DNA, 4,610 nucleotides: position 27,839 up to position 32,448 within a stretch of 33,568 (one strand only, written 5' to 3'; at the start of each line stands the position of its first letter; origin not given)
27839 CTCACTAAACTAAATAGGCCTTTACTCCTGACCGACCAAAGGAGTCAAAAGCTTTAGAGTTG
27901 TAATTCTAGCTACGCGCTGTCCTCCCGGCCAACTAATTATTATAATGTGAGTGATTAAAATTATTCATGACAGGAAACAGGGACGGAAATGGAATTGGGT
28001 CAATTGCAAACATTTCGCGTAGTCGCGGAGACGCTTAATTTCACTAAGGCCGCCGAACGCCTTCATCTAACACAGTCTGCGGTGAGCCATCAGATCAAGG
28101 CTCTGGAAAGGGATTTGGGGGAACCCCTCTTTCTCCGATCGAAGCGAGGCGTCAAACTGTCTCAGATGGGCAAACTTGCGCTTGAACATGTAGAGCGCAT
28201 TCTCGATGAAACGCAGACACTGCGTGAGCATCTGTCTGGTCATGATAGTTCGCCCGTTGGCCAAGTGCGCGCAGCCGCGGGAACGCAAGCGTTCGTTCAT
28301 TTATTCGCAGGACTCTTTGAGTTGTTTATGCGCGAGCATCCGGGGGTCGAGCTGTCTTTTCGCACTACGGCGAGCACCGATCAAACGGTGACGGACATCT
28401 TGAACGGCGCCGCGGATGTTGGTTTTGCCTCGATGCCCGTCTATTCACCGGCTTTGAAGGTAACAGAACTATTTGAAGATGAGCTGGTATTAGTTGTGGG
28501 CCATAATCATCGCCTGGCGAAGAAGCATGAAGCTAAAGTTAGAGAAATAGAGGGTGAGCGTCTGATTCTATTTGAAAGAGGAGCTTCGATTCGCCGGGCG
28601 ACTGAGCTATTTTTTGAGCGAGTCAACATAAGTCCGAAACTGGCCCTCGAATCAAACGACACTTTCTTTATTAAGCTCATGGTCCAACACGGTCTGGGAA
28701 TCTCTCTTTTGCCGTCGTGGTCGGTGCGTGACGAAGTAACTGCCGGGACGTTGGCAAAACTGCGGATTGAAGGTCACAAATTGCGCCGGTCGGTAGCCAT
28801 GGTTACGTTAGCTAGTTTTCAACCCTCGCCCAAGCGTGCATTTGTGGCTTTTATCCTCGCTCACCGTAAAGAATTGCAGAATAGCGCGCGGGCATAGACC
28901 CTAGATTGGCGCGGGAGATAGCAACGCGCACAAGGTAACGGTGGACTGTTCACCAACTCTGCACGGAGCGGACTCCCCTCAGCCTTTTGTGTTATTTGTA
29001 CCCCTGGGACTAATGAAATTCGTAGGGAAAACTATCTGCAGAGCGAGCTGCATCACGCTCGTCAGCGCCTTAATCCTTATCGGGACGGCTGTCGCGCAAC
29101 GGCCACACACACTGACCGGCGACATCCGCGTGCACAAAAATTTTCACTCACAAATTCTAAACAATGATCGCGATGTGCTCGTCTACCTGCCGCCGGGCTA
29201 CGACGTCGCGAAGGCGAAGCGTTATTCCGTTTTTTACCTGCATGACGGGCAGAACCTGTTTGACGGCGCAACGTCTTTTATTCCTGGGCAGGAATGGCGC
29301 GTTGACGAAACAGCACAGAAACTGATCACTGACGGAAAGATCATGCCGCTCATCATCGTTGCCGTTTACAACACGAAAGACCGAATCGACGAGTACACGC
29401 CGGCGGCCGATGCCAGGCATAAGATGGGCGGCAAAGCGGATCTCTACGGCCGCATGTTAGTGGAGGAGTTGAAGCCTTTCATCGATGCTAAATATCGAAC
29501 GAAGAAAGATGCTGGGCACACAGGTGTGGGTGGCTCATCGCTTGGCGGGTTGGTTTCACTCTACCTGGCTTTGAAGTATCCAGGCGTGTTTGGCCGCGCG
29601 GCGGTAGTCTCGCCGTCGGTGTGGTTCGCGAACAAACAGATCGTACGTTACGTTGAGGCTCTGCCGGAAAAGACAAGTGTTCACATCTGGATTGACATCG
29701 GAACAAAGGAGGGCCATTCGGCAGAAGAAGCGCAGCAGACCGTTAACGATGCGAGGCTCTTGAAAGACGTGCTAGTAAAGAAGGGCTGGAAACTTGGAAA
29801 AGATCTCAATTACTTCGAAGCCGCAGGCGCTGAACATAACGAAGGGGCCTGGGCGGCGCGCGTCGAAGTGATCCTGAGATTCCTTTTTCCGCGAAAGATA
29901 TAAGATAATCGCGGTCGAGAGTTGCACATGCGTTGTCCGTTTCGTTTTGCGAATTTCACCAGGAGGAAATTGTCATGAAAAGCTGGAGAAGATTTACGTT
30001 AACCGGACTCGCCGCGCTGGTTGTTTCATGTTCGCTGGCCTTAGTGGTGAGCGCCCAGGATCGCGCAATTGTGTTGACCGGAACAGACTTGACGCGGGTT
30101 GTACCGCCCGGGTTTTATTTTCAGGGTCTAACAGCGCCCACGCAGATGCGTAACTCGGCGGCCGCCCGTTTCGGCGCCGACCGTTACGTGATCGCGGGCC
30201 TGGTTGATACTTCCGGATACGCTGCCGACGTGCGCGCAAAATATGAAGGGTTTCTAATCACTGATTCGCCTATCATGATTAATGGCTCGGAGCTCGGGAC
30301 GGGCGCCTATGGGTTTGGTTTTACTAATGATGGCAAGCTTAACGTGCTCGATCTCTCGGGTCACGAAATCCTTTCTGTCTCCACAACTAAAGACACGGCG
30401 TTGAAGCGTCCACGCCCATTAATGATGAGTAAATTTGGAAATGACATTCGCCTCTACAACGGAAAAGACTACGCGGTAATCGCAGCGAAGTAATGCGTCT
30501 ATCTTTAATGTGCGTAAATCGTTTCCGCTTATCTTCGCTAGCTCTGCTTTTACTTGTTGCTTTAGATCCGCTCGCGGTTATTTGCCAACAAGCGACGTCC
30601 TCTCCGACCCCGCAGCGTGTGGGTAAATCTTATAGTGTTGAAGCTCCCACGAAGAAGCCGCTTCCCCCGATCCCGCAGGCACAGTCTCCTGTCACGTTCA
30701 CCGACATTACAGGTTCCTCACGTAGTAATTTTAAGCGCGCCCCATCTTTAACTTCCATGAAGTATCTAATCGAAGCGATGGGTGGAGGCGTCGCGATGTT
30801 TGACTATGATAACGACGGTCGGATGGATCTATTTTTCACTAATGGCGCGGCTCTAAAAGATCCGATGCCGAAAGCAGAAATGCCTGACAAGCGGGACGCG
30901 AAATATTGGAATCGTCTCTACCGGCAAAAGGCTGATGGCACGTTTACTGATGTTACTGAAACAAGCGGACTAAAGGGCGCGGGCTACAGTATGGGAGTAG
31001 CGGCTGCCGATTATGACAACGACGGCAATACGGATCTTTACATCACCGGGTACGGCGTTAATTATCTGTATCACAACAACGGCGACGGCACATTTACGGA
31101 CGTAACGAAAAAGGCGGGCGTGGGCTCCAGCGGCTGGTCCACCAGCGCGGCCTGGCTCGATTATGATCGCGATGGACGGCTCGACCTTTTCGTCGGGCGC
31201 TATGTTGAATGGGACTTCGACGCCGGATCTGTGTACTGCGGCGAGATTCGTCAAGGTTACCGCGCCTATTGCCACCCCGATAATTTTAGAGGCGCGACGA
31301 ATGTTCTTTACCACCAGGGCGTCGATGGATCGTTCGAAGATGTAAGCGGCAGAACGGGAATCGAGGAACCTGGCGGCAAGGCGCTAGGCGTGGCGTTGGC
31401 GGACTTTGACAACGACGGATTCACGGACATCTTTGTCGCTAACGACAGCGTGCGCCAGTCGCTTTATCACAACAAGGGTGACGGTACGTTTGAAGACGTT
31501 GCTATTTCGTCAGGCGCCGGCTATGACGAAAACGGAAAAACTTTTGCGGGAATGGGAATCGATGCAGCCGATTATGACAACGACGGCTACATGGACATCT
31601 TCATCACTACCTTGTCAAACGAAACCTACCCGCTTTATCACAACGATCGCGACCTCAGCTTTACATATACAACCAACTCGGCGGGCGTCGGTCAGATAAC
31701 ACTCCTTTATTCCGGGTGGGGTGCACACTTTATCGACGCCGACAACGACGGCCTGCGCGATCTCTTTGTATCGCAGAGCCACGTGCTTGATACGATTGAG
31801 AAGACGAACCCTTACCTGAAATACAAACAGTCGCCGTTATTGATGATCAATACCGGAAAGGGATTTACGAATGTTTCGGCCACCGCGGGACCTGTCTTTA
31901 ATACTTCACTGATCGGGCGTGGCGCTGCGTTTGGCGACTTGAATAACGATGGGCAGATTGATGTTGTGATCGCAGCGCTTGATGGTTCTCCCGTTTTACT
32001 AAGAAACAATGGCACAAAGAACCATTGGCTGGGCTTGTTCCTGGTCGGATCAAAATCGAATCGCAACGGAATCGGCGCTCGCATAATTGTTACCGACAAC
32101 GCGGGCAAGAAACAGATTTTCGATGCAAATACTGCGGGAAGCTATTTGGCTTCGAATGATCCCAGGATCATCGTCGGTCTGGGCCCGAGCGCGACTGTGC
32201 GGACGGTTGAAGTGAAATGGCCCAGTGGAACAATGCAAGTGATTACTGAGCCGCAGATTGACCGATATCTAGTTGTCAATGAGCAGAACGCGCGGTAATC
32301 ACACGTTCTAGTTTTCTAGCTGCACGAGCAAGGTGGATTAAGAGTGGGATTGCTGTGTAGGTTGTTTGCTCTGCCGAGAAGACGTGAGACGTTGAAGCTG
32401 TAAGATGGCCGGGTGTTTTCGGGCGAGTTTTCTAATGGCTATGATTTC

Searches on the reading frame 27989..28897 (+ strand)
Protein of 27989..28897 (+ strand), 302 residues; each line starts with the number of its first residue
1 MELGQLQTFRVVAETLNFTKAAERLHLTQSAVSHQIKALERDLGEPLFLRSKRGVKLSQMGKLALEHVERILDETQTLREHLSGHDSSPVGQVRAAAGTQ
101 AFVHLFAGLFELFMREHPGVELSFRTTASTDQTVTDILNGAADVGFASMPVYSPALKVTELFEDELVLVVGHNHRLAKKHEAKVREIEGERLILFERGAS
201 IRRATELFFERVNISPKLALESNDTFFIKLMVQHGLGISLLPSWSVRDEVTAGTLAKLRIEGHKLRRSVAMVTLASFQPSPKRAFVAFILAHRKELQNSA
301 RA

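Call 44: search_protein_families(library=pfam, proteins=[window:27989-28897:+], max_evalue=0.001)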
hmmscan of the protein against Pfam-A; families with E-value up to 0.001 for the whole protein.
window:27989-28897:+ (302 aa): 2 families
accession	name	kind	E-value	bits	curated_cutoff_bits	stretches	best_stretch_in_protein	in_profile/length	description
PF03466.25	LysR_substrate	-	1.2e-41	142.9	28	1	88-292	3-207/209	LysR substrate binding domain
PF00126.33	HTH_1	-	1.7e-23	82.8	26.6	1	3-61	1-59/60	Bacterial regulatory helix-turn-helix protein, lysR family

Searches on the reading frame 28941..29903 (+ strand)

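Call 44: search_protein_families(library=pfam, proteins=[window:28941-29903:+], max_evalue=0.001)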
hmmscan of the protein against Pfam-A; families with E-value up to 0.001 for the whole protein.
window:28941-29903:+ (320 aa): 2 families
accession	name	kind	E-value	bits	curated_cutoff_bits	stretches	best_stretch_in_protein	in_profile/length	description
PF00756.26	Esterase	-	5.2e-37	128.4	22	1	70-313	1-249/251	Putative esterase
PF12146.15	Hydrolase_4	-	0.00011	22.1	27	1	173-261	58-148/239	Serine aminopeptidase, S33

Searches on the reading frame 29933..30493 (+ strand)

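Call 44: search_protein_families(library=pfam, proteins=[window:29933-30493:+], max_evalue=0.001)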
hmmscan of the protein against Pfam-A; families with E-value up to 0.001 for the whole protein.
window:29933-30493:+ (186 aa): 0 families

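Call 67: search_protein_families(library=pfam, proteins=[window:29933-30493:+], max_evalue=1)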
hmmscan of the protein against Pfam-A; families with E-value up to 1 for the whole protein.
window:29933-30493:+ (186 aa): 1 family
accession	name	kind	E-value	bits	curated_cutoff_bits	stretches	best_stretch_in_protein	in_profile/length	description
PF05757.16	PsbQ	-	0.11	13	26.9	1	10-105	36-112/204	Oxygen evolving enhancer protein 3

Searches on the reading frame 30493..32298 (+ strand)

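Call 44: search_protein_families(library=pfam, proteins=[window:30493-32298:+], max_evalue=0.001)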
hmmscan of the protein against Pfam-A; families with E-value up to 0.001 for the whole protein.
window:30493-32298:+ (601 aa): 3 families
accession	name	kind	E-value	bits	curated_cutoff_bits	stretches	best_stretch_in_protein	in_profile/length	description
PF13517.12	FG-GAP_3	-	5.8e-57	190.6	26.9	7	173-234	1-61/61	FG-GAP-like repeat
PF07593.17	UnbV_ASPIC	-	1.6e-16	60.4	23.4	1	526-593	1-67/68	ASPIC and UnbV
PF01839.29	FG-GAP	-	3.2e-14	52.9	22.1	0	300-320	5-25/37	FG-GAP repeat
